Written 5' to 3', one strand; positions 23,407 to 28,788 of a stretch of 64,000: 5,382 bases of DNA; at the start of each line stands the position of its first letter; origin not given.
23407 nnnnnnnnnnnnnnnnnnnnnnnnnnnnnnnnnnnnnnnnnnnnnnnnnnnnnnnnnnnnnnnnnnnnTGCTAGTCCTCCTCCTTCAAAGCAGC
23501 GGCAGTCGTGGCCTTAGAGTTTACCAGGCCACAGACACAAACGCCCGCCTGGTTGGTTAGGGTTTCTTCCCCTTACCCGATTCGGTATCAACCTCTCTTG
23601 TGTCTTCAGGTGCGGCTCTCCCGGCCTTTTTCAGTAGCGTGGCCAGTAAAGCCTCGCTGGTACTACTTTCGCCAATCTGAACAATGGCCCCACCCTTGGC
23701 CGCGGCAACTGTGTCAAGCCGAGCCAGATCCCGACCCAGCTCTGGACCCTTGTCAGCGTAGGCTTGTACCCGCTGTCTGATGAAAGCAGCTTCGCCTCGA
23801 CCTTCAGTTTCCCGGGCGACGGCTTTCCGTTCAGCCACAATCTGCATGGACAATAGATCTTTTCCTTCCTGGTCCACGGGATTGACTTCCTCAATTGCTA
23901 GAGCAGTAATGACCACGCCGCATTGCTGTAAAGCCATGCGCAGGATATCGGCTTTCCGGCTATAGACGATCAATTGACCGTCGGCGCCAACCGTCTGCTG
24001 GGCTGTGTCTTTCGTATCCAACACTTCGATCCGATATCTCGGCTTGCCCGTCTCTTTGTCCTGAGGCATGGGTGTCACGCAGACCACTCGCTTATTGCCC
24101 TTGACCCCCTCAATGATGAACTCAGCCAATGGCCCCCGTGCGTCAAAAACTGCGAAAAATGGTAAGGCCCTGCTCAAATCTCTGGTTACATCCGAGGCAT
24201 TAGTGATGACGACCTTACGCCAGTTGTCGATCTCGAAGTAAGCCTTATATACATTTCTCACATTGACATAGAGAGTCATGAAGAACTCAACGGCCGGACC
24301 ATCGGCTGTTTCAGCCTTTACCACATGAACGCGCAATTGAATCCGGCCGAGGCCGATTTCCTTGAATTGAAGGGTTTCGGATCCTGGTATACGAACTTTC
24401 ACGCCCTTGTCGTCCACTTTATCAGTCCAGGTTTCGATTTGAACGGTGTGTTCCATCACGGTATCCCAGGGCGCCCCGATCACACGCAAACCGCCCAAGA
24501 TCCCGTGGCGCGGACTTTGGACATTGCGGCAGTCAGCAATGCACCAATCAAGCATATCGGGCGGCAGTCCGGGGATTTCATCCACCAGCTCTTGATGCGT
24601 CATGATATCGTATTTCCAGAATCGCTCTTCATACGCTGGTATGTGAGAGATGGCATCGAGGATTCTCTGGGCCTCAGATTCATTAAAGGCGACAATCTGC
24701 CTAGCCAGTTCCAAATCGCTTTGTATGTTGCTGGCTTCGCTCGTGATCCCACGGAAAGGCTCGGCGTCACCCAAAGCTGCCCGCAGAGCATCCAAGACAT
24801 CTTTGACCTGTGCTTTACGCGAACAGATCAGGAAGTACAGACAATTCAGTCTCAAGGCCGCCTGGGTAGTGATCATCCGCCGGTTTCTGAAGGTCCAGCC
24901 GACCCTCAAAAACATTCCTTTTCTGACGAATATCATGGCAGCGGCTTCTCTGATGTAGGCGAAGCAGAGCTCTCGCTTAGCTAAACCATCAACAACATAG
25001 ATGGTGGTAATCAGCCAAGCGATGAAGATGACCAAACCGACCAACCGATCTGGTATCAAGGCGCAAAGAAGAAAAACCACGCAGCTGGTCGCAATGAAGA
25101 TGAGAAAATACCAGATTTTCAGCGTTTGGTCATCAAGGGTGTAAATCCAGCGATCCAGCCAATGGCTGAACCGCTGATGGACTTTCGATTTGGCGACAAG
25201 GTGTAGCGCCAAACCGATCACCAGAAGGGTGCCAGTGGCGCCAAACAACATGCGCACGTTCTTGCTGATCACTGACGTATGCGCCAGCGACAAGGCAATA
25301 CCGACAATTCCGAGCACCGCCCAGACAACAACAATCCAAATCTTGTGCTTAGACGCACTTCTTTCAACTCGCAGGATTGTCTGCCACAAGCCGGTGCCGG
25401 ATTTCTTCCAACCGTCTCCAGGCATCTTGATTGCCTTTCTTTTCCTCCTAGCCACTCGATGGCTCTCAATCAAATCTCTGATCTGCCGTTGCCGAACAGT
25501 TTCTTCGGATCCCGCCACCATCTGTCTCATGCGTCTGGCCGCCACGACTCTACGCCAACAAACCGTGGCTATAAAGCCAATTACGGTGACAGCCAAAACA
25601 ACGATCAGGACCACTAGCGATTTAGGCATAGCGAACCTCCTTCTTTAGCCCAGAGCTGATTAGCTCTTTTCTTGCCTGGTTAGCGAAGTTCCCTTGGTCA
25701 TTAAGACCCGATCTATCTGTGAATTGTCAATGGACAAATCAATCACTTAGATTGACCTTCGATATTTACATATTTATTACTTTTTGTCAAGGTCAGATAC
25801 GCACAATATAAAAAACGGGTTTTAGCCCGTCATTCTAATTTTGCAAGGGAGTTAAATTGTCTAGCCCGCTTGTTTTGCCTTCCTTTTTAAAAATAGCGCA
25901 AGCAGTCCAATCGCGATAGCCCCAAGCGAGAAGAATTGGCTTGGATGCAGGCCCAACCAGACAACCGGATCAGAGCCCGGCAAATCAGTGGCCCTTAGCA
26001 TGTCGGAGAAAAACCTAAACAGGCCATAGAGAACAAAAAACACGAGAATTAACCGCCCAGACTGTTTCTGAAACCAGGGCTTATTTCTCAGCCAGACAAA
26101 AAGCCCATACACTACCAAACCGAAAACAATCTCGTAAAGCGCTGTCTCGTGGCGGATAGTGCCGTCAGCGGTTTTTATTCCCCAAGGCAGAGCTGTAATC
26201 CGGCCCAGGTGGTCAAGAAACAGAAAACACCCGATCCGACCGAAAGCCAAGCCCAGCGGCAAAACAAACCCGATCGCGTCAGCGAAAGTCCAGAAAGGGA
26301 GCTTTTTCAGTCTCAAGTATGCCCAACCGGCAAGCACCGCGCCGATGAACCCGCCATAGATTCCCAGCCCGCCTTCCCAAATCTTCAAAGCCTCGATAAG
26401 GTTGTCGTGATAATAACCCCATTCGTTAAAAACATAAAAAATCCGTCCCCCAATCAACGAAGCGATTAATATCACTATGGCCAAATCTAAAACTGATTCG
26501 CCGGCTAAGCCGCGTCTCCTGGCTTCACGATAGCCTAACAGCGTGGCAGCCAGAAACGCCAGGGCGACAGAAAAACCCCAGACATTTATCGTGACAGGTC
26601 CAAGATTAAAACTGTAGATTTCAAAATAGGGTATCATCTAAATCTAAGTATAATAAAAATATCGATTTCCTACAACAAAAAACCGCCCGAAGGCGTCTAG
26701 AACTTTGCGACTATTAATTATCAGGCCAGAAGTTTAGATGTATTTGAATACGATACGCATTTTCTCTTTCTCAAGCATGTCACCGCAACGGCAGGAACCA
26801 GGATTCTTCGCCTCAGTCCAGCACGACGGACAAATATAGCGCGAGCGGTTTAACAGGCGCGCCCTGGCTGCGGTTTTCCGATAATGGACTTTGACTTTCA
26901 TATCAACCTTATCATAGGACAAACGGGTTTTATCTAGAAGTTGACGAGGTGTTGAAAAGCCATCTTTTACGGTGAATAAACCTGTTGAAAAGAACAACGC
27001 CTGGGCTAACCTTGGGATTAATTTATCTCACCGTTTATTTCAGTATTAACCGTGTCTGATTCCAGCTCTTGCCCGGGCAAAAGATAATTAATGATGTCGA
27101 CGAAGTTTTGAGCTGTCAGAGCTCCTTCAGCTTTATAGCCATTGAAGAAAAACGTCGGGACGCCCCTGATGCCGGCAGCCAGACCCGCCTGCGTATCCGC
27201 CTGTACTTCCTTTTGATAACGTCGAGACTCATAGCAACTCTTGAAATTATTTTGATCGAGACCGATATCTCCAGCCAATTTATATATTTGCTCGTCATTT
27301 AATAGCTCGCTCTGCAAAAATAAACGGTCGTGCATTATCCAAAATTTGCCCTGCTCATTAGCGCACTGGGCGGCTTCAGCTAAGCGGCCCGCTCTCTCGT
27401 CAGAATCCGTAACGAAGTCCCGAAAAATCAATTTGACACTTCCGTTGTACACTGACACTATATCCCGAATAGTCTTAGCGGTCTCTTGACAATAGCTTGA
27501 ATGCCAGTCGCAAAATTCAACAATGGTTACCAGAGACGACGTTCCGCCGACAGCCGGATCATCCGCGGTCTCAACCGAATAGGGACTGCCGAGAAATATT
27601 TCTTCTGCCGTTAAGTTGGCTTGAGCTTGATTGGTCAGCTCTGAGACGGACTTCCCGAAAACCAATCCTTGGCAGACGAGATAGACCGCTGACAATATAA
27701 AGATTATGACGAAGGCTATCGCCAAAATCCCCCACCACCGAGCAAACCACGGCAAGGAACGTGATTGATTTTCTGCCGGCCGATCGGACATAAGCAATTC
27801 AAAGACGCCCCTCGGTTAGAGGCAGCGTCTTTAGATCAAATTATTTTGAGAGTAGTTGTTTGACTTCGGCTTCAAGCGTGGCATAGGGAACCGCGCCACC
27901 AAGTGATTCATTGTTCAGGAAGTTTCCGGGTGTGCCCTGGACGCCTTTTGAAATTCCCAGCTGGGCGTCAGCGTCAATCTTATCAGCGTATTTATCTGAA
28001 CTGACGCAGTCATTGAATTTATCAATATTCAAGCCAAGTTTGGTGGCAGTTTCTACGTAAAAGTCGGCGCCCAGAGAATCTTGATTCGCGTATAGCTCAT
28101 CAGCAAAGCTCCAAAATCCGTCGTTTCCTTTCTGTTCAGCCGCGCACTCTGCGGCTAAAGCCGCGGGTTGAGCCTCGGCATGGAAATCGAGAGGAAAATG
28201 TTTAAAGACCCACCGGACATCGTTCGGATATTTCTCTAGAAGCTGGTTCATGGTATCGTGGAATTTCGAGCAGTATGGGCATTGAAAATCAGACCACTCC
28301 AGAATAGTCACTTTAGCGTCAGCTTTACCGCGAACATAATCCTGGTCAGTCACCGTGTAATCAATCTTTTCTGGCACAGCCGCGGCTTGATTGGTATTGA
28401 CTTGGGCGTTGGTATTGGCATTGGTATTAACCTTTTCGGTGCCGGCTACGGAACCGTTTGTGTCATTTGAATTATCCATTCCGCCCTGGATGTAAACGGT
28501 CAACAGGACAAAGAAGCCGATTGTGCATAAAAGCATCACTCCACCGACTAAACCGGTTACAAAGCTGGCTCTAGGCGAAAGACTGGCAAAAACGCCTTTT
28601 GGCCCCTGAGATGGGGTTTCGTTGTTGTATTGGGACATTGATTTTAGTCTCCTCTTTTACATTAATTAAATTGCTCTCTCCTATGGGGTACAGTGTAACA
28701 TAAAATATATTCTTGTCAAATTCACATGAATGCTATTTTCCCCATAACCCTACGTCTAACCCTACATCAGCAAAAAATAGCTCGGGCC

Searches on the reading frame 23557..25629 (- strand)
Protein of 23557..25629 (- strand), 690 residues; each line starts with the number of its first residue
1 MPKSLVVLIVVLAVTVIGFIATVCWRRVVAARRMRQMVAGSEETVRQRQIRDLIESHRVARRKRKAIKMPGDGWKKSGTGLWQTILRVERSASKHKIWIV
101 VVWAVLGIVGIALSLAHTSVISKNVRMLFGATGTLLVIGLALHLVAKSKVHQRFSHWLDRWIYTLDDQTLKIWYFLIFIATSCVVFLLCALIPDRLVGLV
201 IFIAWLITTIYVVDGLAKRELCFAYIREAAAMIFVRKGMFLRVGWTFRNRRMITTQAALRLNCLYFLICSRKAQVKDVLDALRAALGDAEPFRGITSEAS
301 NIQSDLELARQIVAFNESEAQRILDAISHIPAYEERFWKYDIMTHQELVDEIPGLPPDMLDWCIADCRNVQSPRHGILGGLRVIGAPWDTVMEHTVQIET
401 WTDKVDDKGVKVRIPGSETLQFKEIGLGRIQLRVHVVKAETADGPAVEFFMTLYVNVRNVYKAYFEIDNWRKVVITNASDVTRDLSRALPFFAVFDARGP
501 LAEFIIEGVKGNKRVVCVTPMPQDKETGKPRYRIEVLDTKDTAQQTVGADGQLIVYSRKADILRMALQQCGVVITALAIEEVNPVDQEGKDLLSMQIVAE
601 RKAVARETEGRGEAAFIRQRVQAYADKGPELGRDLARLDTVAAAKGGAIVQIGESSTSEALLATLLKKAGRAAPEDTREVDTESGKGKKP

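Call 13: search_protein_families(library=pfam, proteins=[window:23557-25629:-], max_evalue=0.001)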
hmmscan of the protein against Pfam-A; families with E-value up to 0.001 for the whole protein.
window:23557-25629:- (690 aa): 1 family
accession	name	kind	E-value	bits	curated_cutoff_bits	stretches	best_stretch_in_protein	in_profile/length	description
PF01145.31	Band_7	-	1.1e-06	29.3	23.6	1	404-614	19-176/176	SPFH domain / Band 7 family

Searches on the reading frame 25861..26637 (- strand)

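Call 12: search_protein_families(library=pfam, proteins=[window:25861-26637:-], max_evalue=0.001)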
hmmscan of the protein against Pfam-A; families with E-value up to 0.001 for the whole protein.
window:25861-26637:- (258 aa): 1 family
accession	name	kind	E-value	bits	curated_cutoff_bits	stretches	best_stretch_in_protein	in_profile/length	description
PF01790.23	LGT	-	8.5e-56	189.4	24.9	1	9-249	3-239/240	Prolipoprotein diacylglyceryl transferase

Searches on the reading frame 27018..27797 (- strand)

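Call 12: search_protein_families(library=pfam, proteins=[window:27018-27797:-], max_evalue=0.001)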
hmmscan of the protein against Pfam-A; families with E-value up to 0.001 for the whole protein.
window:27018-27797:- (259 aa): 3 families
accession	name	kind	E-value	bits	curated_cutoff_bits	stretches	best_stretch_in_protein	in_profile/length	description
PF13462.12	Thioredoxin_4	-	5.2e-22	79.2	23.2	1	78-237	3-164/165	Thioredoxin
PF01323.26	DSBA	-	1.1e-16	61.7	25.6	1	135-236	87-190/191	DSBA-like thioredoxin domain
PF13743.12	Thioredoxin_5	-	0.0001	22.6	27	1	155-224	99-170/186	Thioredoxin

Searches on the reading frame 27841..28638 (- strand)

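Call 12: search_protein_families(library=pfam, proteins=[window:27841-28638:-], max_evalue=0.001)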
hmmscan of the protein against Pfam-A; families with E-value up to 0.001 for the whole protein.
window:27841-28638:- (265 aa): 3 families
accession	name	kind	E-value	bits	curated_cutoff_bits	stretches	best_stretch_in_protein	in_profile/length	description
PF13462.12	Thioredoxin_4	-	5.8e-26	92.1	23.2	1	98-259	3-163/165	Thioredoxin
PF01323.26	DSBA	-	2.2e-20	73.7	25.6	1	111-259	1-190/191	DSBA-like thioredoxin domain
PF13098.12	Thioredoxin_2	-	2.9e-07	31.2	27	1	107-257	4-102/104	Thioredoxin-like domain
